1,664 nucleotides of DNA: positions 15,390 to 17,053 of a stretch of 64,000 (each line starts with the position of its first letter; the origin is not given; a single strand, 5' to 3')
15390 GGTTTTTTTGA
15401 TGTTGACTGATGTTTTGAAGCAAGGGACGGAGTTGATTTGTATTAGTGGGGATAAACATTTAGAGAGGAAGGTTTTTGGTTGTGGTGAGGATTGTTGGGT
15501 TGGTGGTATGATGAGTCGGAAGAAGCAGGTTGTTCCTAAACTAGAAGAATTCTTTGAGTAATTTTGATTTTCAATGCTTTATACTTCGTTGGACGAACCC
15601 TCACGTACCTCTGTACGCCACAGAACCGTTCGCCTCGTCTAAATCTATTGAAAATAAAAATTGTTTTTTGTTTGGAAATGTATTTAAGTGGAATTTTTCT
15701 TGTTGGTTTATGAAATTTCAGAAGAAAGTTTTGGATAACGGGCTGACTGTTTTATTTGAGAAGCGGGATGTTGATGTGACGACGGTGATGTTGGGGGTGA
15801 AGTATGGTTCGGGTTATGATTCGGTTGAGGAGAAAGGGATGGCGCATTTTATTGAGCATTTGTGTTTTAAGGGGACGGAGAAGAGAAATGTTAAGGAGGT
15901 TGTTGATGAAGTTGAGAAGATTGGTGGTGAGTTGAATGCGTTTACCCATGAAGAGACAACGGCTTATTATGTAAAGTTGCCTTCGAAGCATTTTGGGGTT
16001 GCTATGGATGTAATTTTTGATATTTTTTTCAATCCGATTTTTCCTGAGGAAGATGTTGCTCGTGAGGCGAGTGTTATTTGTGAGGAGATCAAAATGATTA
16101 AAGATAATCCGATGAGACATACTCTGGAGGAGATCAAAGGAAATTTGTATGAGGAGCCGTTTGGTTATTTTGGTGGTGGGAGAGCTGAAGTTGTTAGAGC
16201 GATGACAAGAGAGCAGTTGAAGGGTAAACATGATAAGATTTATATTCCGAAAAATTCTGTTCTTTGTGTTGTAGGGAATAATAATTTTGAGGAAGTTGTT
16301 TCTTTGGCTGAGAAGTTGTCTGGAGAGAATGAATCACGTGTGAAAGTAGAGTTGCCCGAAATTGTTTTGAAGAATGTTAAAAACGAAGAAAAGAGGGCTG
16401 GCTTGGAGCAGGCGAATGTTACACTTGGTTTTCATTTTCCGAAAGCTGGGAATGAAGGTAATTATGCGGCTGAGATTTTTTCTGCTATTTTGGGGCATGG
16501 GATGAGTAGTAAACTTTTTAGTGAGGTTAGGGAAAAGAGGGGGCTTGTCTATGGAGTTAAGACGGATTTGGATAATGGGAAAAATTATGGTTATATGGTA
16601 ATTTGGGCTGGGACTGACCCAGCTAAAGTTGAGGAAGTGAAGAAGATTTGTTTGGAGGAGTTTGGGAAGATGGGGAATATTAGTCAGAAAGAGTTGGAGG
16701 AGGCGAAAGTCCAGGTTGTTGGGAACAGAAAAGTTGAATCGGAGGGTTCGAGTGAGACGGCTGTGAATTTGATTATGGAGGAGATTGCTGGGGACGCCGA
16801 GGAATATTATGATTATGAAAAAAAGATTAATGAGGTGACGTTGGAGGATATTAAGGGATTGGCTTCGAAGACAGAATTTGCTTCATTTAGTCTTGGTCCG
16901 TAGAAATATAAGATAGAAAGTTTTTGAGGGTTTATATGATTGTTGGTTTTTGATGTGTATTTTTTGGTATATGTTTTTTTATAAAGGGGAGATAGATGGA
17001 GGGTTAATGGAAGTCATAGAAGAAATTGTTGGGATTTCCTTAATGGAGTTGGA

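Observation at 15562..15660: Repeat family B: ~100-nt elements at the 3' ends of + strand genes with covarying helices (candidate structured RNA)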

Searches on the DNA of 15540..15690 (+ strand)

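Call 32: build_rna_model(alignment_id=A3)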
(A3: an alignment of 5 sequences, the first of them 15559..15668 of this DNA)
Model R1 built from alignment A3 (5 sequences, 116 columns); structure: RNAalifold consensus.
model positions 111; base pairs 40; branch points 0; effective number of sequences 1.48; information 0.59 bits per position. Calibrated on 0.2 Mb of random sequence (short: E-values are rough).
structure used (alignment columns):
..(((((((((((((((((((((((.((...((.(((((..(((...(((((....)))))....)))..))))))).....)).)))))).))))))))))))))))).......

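Call 33: search_with_rna_model(model_id=R1, sources=[window, L001, L002, L005, L006, L007], max_evalue=10)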
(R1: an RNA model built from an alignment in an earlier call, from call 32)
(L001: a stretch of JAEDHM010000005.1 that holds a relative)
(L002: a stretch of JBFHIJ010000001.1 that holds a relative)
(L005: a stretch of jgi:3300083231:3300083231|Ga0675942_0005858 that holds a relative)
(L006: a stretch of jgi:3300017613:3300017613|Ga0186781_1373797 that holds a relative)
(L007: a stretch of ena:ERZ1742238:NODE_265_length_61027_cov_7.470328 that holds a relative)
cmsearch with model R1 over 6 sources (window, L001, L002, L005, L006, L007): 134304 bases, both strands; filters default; matches with E-value up to 10: 16.
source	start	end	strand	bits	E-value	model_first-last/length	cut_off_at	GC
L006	10925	11035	+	116.2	2.4e-24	1-111/111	no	0.34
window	15559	15669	+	112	2.3e-23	1-111/111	no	0.36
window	57019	57129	+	108.1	1.9e-22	1-111/111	no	0.38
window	23312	23422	+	93.7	5e-19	1-111/111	no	0.26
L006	18745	18857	+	90.9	2.4e-18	1-111/111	no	0.23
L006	20526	20635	+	84.2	9.1e-17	1-111/111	no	0.29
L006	20520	20629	-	49.7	1.4e-08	1-111/111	no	0.26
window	23306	23416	-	42.1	8.5e-07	1-111/111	no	0.26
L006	10919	11029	-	38.9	4.8e-06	1-111/111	no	0.36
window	57013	57123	-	35.5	3.1e-05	1-111/111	no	0.36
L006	18739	18851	-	33.4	9.8e-05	1-111/111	no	0.25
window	15553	15663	-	27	0.0032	1-111/111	no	0.38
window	20775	20828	+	16.9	0.77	1-111/111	no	0.41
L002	7799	7863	+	15.4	1.8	1-111/111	no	0.34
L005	8436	8489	+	14.9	2.4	1-111/111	no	0.41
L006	11700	11730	+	13.3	5.6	1-111/111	no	0.16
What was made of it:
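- Tried and rejected: The covariance model (call 33) scored L001 not at all and L002 only marginally (15.4 bits, E = 1.8).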

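Call 39: search_with_rna_model(model_id=R1, sources=[L008, L009, L010, L011, L012, L013], max_evalue=1)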
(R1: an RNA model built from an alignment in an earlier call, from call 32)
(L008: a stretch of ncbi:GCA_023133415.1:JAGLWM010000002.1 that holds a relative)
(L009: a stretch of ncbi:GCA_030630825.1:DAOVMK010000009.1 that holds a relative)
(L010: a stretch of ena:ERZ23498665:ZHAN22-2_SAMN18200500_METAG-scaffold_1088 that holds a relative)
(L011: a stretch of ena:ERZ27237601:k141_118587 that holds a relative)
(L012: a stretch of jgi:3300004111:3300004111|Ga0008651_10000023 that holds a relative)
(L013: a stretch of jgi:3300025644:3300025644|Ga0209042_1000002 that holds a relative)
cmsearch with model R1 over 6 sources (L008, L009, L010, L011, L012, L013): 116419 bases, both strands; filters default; matches with E-value up to 1: 4.
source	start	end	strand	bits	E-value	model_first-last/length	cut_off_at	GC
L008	20327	20436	+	77.7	2.7e-15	1-111/111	no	0.3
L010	12798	12907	+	77.7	2.7e-15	1-111/111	no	0.3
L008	20321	20430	-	46.3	7.5e-08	1-111/111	no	0.29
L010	12792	12901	-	46.3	7.5e-08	1-111/111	no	0.29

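Call 47: search_with_rna_model(model_id=R1, sources=[L014, L015, L016, L017], max_evalue=1)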
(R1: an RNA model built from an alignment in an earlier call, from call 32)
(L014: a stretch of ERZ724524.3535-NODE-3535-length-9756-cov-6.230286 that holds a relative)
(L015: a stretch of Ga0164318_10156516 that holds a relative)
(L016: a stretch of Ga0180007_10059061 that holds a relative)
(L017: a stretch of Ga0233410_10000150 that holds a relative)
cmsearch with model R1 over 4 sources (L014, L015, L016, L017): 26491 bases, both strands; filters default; matches with E-value up to 1: 12.
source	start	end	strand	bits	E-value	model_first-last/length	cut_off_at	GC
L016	87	199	+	97.3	1.4e-20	1-111/111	no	0.29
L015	210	320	+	93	1.4e-19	1-111/111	no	0.32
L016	1584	1696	+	91.8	2.8e-19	1-111/111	no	0.3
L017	3634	3744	-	79.8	2e-16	1-111/111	no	0.26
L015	1902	2012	+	78.3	4.5e-16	1-111/111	no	0.26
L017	3640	3750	+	45.7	2.3e-08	1-111/111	no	0.24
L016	81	193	-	44.6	4.2e-08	1-111/111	no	0.3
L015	204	314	-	44.2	5.3e-08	1-111/111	no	0.29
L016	1578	1690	-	42.2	1.5e-07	1-111/111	no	0.29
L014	6409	6519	+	37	2.7e-06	1-111/111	no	0.43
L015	1896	2006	-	22.6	0.0068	1-111/111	no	0.25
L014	6403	6513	-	21.8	0.011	1-111/111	no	0.44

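Call 56: search_with_rna_model(model_id=R1, sources=[window, L006, L008, L014, L015, L016, L017], max_evalue=0.00001, make_alignment=true)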
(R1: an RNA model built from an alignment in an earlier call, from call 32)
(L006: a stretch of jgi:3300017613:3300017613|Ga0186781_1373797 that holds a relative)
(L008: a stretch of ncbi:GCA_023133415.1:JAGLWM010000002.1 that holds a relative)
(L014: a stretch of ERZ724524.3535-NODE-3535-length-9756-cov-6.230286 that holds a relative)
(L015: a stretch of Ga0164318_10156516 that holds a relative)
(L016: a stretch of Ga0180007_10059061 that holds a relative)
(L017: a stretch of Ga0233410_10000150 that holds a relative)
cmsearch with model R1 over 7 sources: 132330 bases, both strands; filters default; matches with E-value up to 0.00001: 20.
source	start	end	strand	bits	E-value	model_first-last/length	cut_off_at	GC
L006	10925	11035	+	116.2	2.4e-24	1-111/111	no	0.34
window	15559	15669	+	112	2.3e-23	1-111/111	no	0.36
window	57019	57129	+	108.1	1.9e-22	1-111/111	no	0.38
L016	87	199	+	97.3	6.9e-20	1-111/111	no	0.29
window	23312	23422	+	93.7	4.9e-19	1-111/111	no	0.26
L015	210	320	+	93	7.2e-19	1-111/111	no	0.32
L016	1584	1696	+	91.8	1.4e-18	1-111/111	no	0.3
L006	18745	18857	+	90.9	2.3e-18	1-111/111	no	0.23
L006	20526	20635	+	84.2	9e-17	1-111/111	no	0.29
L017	3634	3744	-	79.8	9.9e-16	1-111/111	no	0.26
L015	1902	2012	+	78.3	2.2e-15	1-111/111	no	0.26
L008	20327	20436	+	77.7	3e-15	1-111/111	no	0.3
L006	20520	20629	-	49.7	1.3e-08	1-111/111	no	0.26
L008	20321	20430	-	46.3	8.5e-08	1-111/111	no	0.29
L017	3640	3750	+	45.7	1.2e-07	1-111/111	no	0.24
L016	81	193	-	44.6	2.1e-07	1-111/111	no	0.3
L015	204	314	-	44.2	2.6e-07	1-111/111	no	0.29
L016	1578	1690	-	42.2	7.7e-07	1-111/111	no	0.29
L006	10919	11029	-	38.9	4.8e-06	1-111/111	no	0.36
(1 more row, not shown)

Alignment A4: 20 matches aligned to the model, 123 columns, each read 5' to 3' on its own strand. Consensus structure (alignment columns), stored with it:
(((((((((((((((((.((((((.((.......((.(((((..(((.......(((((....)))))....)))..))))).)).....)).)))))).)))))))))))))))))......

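Call 68: search_with_rna_model(model_id=R1, sources=[L018, L019, L020, L021], max_evalue=1)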
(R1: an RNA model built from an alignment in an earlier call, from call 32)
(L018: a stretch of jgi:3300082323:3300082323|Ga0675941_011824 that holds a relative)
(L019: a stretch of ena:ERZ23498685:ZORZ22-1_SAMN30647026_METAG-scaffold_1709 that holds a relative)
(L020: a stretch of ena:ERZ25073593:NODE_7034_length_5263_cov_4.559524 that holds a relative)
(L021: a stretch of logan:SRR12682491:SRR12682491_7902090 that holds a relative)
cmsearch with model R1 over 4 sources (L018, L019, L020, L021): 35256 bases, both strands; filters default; matches with E-value up to 1: 5.
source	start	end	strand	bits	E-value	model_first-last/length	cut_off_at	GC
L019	9513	9623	+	89.8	1.1e-18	1-111/111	no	0.36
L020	3370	3480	+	89.8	1.1e-18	1-111/111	no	0.36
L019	9507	9617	-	19.5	0.049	1-111/111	no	0.39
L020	3364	3474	-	19.5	0.049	1-111/111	no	0.39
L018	8436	8489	+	14.9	0.63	1-111/111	no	0.41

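Call 86: search_with_rna_model(model_id=R1, sources=[L022, L023, L024, L025, L026], max_evalue=1)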
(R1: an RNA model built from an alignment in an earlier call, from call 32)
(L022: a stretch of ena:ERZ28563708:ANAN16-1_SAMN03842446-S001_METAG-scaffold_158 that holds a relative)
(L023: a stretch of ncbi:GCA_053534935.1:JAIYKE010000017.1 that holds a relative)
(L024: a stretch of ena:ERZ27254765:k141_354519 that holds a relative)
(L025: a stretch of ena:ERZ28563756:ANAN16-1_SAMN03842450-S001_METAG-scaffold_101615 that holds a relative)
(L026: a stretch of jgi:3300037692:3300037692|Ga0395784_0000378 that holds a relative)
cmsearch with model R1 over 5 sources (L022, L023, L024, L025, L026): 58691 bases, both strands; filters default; matches with E-value up to 1: 0.
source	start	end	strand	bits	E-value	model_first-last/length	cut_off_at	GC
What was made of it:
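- Nothing was found in L005/L018, L007, L011-13, L021, L022/23 or L026 (calls 33, 39, 68, 86).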

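Call 90: search_with_rna_model(model_id=R1, sources=[L027, L028, L029, L030, L031, L032], max_evalue=1)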
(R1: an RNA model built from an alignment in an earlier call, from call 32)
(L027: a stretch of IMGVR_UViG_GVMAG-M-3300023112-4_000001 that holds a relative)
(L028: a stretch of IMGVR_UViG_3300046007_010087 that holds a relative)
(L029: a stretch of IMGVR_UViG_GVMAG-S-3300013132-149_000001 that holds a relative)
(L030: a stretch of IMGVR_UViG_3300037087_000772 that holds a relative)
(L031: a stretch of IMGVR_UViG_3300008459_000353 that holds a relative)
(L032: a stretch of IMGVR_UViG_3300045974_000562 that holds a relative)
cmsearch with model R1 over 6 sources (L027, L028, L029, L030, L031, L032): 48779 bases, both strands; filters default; matches with E-value up to 1: 3.
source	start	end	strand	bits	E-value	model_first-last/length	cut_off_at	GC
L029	3208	3310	+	25.9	0.0021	1-111/111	no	0.3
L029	3202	3304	-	25.3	0.003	1-111/111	no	0.3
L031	2268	2394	-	19.5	0.071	1-111/111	no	0.3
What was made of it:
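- Covariance-model scores of 78-116 bits, against less than 26 for the chance hits (calls 33, 39, 47, 68, 90).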

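Call 100: search_with_rna_model(model_id=R1, sources=[L033, L034, L038, L039, L041], max_evalue=1)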
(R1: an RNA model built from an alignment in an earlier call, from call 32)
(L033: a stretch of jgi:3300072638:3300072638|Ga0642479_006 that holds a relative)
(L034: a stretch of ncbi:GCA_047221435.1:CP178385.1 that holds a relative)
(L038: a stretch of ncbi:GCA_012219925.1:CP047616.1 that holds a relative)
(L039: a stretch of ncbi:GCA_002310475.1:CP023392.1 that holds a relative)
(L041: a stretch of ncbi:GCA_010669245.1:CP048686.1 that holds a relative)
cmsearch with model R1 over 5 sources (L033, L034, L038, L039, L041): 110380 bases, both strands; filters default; matches with E-value up to 1: 8.
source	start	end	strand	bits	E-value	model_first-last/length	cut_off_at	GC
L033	9703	9813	+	37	1.1e-05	1-111/111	no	0.43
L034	9703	9813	+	37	1.1e-05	1-111/111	no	0.43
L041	9703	9813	+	37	1.1e-05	1-111/111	no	0.43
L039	9706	9816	+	35.4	2.6e-05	1-111/111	no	0.43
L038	9706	9816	+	29.4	0.00071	1-111/111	no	0.43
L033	9697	9807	-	21.8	0.044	1-111/111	no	0.44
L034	9697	9807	-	21.8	0.044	1-111/111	no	0.44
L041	9697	9807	-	21.8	0.044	1-111/111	no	0.44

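Call 104: search_rna_families(source=window, start=15540, end=15690, threshold=evalue, max_evalue=1)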
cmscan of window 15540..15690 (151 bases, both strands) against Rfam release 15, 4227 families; matches with E-value up to 1: 0.
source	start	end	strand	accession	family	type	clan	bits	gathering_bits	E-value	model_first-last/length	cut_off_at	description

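Call 107: search_with_rna_model(model_id=R1, source=window, filters=off, max_evalue=10)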
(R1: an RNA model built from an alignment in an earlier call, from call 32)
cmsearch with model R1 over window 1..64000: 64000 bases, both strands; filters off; matches with E-value up to 10: 14.
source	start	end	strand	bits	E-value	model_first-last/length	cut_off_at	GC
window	15559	15669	+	112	1.1e-23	1-111/111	no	0.36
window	57019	57129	+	108.1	9.1e-23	1-111/111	no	0.38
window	23312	23422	+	93.7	2.4e-19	1-111/111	no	0.26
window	23306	23416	-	42.1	4e-07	1-111/111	no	0.26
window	57013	57123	-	35.5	1.5e-05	1-111/111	no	0.36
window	15553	15663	-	27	0.0015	1-111/111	no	0.38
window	43552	43598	+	23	0.014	1-111/111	no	0.3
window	20775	20828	+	16.9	0.37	1-111/111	no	0.41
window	12107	12174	+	14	1.8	1-111/111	no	0.26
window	56336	56447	+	13.6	2.3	1-111/111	no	0.37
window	54168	54200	-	13.1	2.9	1-111/111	no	0.24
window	51969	51994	+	12.2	4.7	1-111/111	no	0.27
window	5104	5154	+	11.5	7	1-111/111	no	0.24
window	19489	19540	+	11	9.5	1-111/111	no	0.23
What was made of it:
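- Checked: A filters-off covariance-model scan finds no further full copy in the window (call 107).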

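Call 110: search_dna_similar(query=window:15559-15669:+, collection=plasmids, mode=distant, max_evalue=0.1)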
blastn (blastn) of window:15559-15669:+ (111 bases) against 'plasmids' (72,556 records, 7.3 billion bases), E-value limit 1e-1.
Records with a match: 1; places in all: 1; records where one place covers at least 80% of the query: 0.
Best place of each record, by identity: 90-95% 1.
By first word of the organism name: Bacillus 1.
By predicted mobility (MOB-suite, as given by PLSDB): non-mobilizable 1.
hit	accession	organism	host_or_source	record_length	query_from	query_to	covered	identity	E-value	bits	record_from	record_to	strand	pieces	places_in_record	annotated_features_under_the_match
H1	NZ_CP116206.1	Bacillus paranthracis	rice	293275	4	35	29%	90.6%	2e-2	46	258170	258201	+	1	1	class I SAM-dependent methyltransferase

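Call 111: search_dna_similar(query=window:15559-15669:+, collection=phages, mode=distant, max_evalue=0.1)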
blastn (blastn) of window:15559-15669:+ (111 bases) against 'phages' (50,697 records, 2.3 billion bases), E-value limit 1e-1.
No match.

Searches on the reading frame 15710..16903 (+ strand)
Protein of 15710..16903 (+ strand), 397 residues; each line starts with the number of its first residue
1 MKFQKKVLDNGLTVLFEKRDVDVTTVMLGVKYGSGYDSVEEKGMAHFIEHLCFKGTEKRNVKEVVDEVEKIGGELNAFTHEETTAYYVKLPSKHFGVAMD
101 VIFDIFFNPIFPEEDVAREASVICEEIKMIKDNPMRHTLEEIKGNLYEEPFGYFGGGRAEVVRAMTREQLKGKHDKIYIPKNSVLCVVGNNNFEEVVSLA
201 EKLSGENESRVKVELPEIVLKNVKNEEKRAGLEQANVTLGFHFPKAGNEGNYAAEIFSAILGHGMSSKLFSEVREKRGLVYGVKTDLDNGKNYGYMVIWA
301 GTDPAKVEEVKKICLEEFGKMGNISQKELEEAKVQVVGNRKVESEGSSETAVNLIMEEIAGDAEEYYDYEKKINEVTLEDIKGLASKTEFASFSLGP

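Call 13: search_protein_families(library=pfam, proteins=[window:15710-16903:+])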
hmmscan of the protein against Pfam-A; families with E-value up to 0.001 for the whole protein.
window:15710-16903:+ (397 aa): 2 families
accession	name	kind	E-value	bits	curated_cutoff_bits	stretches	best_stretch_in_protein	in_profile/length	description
PF05193.26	Peptidase_M16_C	-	1.3e-35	123.4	23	1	165-333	2-178/181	Peptidase M16 inactive domain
PF00675.25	Peptidase_M16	-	2.5e-32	112.3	22.3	1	17-147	5-136/149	Insulinase (Peptidase family M16)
